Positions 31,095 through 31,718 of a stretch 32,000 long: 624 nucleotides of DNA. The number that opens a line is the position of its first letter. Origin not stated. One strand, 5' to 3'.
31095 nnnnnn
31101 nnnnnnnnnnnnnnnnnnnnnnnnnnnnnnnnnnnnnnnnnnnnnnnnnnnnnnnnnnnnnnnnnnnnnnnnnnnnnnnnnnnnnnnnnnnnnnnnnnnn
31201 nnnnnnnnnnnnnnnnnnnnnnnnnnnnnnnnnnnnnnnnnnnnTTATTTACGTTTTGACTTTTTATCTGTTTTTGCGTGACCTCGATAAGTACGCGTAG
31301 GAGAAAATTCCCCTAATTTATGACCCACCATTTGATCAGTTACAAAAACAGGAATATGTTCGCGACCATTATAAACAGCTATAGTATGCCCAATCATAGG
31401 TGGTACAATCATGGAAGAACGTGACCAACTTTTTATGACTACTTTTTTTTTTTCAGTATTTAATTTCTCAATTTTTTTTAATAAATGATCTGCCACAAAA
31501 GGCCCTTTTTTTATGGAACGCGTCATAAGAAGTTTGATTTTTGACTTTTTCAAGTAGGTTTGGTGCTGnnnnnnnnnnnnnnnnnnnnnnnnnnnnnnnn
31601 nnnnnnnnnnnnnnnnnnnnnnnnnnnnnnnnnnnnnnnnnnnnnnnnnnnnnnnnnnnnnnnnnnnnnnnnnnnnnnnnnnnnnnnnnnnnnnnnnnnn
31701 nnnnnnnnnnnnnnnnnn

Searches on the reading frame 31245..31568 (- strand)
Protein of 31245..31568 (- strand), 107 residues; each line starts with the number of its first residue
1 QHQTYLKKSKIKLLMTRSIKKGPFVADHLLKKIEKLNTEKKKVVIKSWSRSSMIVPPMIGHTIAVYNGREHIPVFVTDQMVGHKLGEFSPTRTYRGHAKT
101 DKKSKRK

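Call 9: search_protein_families(library=pfam, proteins=[window:31245-31568:-])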
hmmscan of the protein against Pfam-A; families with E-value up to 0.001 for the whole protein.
window:31245-31568:- (107 aa): 1 family
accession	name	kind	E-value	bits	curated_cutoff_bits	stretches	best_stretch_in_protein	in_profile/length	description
PF00203.26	Ribosomal_S19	-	2.2e-37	127.2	27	1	17-97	1-81/81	Ribosomal protein S19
